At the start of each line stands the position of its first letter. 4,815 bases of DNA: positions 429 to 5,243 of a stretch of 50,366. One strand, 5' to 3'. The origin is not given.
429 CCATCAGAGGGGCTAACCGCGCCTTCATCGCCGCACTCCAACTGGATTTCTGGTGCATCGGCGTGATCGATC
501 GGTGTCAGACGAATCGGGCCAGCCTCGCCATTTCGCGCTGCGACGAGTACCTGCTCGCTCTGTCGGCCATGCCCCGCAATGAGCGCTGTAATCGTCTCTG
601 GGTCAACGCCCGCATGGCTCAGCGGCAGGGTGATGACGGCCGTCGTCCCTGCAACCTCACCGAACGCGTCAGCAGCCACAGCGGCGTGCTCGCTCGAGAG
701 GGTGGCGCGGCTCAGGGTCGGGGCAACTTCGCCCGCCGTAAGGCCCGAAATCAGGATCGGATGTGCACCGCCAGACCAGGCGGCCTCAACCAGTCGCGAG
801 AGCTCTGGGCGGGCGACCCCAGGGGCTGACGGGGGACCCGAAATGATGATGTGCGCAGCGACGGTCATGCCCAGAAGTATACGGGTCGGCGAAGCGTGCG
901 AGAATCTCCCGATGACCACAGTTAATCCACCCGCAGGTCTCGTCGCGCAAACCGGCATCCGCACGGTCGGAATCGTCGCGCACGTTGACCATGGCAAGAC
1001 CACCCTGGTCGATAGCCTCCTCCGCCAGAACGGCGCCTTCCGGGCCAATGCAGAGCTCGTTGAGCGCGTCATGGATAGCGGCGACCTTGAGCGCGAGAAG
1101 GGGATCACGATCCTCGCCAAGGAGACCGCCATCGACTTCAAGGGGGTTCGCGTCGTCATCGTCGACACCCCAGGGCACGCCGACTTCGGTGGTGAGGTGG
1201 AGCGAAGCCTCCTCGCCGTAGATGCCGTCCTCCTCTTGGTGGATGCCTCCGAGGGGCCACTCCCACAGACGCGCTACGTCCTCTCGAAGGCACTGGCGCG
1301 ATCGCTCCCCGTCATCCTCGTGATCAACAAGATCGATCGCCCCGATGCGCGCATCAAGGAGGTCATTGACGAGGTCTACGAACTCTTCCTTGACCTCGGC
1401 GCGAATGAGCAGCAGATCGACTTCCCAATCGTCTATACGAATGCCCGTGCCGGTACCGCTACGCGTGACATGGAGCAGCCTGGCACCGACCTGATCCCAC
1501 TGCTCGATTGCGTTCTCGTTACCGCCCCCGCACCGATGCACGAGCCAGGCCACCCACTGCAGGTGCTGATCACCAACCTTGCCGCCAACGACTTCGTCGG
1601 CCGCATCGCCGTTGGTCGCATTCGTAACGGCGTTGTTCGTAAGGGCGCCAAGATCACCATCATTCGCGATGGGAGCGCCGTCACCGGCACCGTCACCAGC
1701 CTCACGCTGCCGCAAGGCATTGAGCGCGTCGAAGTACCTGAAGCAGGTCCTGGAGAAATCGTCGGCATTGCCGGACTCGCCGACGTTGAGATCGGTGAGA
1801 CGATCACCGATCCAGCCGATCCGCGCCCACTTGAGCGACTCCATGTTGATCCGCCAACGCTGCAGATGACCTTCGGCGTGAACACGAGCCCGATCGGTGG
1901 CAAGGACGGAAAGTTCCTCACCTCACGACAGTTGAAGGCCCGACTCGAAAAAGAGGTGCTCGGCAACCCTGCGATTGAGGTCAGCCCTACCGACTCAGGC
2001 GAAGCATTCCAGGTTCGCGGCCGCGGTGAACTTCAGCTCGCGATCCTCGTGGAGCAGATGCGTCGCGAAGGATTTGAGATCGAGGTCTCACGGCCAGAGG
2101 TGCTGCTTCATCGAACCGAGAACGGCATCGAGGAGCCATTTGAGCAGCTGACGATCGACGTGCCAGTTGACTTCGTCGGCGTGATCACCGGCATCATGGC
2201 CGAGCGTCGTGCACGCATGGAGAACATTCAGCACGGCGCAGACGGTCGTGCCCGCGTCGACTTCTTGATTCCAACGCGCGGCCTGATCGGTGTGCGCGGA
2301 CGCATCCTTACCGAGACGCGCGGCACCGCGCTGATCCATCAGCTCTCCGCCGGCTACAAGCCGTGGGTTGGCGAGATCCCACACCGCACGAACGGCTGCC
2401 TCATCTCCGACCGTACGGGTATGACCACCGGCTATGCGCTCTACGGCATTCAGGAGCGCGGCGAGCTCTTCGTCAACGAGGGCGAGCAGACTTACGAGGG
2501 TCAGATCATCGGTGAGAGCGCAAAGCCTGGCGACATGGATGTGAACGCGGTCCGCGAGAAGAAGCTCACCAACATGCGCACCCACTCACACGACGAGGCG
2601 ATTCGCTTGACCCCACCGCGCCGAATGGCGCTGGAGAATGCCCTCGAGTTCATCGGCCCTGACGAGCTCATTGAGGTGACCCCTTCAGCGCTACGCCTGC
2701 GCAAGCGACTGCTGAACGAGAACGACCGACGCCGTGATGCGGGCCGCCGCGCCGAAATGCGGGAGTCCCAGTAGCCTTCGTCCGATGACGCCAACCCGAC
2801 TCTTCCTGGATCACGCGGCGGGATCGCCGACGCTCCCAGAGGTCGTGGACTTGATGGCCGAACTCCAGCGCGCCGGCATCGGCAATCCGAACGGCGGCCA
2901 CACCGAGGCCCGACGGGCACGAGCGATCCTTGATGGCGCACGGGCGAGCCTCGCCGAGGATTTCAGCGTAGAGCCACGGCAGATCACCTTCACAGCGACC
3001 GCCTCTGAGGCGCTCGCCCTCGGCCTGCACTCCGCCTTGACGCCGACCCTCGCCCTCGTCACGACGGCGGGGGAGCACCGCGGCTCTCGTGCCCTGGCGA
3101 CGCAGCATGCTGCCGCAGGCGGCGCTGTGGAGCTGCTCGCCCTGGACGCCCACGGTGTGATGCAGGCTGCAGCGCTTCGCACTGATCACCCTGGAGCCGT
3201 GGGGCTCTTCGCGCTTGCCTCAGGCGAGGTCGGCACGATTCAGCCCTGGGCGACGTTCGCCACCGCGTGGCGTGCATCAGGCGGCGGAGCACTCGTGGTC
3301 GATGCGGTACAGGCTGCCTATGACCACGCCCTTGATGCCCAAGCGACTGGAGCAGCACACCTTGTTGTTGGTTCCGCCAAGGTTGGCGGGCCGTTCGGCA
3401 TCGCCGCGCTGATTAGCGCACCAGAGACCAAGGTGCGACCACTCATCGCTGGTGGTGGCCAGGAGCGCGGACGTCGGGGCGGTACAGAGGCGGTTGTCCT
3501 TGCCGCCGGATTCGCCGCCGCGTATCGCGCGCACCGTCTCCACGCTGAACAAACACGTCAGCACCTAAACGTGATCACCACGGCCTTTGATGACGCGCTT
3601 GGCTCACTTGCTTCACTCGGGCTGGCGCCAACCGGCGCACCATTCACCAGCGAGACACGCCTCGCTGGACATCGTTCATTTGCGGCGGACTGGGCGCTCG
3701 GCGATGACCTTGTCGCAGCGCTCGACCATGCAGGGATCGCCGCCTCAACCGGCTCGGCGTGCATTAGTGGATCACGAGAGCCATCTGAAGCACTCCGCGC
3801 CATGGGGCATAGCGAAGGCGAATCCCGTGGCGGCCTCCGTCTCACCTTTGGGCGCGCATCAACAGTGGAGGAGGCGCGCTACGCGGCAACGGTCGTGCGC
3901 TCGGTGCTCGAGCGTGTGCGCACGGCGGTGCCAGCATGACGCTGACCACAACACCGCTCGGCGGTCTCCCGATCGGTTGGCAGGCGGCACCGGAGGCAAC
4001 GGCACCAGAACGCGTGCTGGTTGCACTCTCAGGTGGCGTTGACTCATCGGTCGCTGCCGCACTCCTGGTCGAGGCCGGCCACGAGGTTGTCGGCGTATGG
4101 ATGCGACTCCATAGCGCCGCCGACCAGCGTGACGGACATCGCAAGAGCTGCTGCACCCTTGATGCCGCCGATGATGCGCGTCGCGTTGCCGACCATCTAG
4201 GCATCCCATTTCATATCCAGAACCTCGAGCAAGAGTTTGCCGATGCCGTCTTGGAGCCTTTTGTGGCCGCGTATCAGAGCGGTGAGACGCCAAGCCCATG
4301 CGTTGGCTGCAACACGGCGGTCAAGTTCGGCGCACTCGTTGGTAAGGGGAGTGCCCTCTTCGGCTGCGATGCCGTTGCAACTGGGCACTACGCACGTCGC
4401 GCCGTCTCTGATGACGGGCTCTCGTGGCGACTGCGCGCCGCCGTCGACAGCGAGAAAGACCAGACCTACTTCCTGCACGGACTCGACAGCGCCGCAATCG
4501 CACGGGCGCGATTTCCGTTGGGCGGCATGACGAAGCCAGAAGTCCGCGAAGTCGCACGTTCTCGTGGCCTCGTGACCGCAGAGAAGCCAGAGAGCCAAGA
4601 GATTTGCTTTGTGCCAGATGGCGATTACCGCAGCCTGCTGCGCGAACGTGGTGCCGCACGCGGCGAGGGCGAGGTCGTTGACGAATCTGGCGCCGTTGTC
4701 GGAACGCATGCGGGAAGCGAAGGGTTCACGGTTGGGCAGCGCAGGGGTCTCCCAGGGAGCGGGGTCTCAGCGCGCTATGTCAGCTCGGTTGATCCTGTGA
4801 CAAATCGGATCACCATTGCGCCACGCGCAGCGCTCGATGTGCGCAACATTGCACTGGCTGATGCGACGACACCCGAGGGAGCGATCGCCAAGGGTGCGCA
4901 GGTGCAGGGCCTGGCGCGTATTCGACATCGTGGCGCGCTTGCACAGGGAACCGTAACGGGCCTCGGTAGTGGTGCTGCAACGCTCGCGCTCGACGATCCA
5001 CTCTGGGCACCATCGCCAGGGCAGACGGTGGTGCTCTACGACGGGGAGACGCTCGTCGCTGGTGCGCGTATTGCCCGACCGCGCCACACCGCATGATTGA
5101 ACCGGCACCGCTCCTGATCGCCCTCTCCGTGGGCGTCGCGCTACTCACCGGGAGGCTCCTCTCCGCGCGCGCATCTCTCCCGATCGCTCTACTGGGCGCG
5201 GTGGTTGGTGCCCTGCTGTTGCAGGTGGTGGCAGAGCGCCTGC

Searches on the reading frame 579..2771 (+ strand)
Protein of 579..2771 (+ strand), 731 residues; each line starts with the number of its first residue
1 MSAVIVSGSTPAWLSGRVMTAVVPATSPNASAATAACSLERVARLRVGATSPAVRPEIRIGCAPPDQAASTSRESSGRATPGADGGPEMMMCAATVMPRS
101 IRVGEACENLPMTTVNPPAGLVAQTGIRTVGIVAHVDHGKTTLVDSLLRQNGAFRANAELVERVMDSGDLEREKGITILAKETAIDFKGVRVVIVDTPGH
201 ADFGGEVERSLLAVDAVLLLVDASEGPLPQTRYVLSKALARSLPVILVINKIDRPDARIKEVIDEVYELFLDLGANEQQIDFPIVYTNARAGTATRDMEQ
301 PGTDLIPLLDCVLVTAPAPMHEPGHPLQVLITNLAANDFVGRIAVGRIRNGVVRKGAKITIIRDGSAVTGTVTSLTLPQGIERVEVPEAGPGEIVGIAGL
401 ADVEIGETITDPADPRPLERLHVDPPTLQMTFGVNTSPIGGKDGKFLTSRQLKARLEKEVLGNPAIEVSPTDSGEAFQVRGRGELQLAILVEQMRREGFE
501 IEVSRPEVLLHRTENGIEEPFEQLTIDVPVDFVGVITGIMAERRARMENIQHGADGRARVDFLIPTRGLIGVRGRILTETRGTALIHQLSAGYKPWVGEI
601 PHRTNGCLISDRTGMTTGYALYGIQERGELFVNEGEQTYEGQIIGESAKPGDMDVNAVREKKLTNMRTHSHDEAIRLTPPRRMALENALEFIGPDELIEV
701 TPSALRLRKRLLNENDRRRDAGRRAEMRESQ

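Call 22: search_protein_families(library=pfam, proteins=[window:579-2771:+], max_evalue=0.00001)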
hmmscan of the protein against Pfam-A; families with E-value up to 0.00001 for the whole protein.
window:579-2771:+ (731 aa): 6 families
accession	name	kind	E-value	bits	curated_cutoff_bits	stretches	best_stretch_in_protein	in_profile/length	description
PF00009.33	GTP_EFTU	-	1.3e-48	165.5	26.5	1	127-296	3-176/188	Elongation factor Tu GTP binding domain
PF21018.2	BipA_C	-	4.6e-43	145.9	23.8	1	605-713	1-109/110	TypA/BipA C-terminal domain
PF00679.30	EFG_C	-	6.2e-16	58.7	27.9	1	517-602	2-87/89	Elongation factor G C-terminus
PF03144.31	GTP_EFTU_D2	-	7.5e-12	46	30.3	1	341-410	1-73/73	Elongation factor Tu domain 2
PF22042.2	EF-G_D2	-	7.1e-10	39.3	27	1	327-410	2-82/84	Elongation factor G domain 2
PF01926.29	MMR_HSR1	-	2.3e-07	31.3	21.9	1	130-251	2-113/113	50S ribosome-binding GTPase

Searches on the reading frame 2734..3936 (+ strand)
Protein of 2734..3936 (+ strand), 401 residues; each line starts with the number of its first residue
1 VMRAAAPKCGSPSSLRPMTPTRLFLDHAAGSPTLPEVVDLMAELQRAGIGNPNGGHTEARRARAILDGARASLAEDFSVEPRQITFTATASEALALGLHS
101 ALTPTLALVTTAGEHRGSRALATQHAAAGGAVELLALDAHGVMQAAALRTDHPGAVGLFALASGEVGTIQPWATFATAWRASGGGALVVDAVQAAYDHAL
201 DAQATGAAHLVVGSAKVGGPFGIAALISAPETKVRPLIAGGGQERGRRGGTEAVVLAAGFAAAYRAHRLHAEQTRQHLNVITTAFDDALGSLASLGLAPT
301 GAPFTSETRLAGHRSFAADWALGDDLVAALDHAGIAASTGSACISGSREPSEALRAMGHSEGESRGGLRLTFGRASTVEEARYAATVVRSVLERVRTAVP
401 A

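Call 22: search_protein_families(library=pfam, proteins=[window:2734-3936:+], max_evalue=0.00001)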
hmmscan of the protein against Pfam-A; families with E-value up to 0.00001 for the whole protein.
window:2734-3936:+ (401 aa): 1 family
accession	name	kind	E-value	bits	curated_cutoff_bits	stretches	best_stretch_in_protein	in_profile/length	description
PF00266.25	Aminotran_5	-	3e-34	119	21.5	1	24-380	2-367/371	Aminotransferase class-V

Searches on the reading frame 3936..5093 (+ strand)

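Call 22: search_protein_families(library=pfam, proteins=[window:3936-5093:+], max_evalue=0.00001)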
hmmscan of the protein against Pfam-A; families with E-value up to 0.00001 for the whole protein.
window:3936-5093:+ (386 aa): 3 families
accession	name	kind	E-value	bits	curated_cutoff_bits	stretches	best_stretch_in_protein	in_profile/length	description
PF03054.22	tRNA_Me_trans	-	1.8e-71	240.4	20.6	1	26-227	2-201/202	tRNA methyl transferase HUP domain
PF20259.3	tRNA_Me_trans_M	-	8.2e-12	44.9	27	1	236-295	5-65/66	tRNA methyl transferase PRC-barrel domain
PF20258.4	tRNA_Me_trans_C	-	6.4e-08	33.3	20.6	1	322-379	20-77/77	Aminomethyltransferase beta-barrel domain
